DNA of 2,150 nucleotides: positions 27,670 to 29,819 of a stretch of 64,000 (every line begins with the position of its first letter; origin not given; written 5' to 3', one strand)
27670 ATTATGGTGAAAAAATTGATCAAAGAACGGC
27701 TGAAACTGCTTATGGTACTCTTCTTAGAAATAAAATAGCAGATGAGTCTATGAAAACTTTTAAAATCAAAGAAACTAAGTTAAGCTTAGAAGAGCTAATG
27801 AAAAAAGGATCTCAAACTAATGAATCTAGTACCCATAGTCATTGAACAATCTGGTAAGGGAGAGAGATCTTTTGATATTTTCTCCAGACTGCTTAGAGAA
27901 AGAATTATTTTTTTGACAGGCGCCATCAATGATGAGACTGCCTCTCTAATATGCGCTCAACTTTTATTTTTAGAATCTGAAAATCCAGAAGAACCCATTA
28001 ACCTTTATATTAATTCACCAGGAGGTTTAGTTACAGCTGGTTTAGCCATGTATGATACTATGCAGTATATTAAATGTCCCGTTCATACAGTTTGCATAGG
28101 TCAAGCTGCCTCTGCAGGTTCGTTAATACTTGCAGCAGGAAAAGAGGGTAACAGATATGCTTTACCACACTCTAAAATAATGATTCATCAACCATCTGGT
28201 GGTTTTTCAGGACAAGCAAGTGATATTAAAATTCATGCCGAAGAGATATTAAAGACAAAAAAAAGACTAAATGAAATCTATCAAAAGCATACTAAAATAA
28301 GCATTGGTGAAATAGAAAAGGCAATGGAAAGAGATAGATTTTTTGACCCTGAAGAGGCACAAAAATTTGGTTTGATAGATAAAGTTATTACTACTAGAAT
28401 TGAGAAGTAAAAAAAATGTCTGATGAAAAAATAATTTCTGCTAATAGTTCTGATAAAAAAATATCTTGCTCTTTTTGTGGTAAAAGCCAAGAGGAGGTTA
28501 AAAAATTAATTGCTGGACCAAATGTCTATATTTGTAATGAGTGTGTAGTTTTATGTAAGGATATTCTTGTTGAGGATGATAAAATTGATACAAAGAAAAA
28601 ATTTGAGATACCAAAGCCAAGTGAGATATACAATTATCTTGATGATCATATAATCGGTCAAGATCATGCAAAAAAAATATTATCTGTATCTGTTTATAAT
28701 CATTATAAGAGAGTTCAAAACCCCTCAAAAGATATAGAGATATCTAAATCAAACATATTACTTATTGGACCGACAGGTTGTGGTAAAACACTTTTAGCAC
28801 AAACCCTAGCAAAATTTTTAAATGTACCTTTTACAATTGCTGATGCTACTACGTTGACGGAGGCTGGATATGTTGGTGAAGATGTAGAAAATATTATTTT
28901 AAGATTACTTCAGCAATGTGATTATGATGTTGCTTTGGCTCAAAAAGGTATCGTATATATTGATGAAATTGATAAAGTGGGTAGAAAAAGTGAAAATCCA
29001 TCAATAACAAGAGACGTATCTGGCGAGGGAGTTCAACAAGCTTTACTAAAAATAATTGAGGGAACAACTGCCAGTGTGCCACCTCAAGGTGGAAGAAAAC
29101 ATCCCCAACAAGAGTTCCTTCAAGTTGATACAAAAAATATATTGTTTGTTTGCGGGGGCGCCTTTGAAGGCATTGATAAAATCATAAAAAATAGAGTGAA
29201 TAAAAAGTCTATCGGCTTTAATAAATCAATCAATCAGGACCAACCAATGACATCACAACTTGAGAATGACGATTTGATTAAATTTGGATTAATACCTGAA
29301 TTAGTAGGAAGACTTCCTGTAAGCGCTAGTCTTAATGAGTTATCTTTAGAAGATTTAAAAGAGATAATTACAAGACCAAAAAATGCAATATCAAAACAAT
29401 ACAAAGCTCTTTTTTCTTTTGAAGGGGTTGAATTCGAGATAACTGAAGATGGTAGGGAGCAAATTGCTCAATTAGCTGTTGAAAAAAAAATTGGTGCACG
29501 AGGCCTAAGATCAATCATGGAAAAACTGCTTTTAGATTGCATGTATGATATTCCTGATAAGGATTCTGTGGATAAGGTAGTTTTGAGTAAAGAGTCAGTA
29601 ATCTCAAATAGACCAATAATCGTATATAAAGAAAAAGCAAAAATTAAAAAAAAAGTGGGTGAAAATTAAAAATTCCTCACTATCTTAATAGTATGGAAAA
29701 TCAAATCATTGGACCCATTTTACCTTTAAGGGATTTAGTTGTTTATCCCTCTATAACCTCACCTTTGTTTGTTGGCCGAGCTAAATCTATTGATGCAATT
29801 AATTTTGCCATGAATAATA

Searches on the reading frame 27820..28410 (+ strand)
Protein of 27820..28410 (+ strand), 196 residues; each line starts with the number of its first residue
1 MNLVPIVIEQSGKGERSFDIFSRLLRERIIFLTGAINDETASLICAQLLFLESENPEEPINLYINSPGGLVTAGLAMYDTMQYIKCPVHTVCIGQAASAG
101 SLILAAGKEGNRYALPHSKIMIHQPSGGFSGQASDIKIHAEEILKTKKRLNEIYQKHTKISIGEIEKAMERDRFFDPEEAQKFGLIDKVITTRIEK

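Call 82: search_protein_families(library=pfam, proteins=[window:27820-28410:+], max_evalue=0.00001)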
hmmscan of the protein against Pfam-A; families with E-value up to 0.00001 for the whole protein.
window:27820-28410:+ (196 aa): 1 family
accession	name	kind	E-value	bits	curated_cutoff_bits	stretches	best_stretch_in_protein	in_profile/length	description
PF00574.28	CLP_protease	-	7e-83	277.4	20.2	1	13-192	2-181/182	Clp protease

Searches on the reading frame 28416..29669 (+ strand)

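Call 82: search_protein_families(library=pfam, proteins=[window:28416-29669:+], max_evalue=0.00001)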
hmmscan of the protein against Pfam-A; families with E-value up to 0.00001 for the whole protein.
window:28416-29669:+ (417 aa): 7 families
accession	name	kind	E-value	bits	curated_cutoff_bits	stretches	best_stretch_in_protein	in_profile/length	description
PF07724.20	AAA_2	-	1.3e-34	120.1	27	1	111-302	3-165/166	AAA domain (Cdc48 subfamily)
PF06689.19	zf-C4_ClpX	-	3.1e-19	69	27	1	17-53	2-39/39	ClpX C4-type zinc finger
PF00004.35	AAA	-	6.2e-16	59.5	21.2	1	114-239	1-99/131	ATPase family associated with various cellular activities (AAA)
PF10431.15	ClpB_D2-small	-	9.2e-10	38.9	21.9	1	309-379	1-67/81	C-terminal, D2-small domain, of ClpB protein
PF07728.20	AAA_5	-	1.9e-07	31.6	22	1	113-189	1-79/139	AAA domain (dynein-related subfamily)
PF00493.29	MCM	-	3.4e-07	30.1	23.3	1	70-192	17-137/224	MCM P-loop domain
PF05496.18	RuvB_N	-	5e-06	26.8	27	0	78-193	8-101/159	Holliday junction DNA helicase RuvB P-loop domain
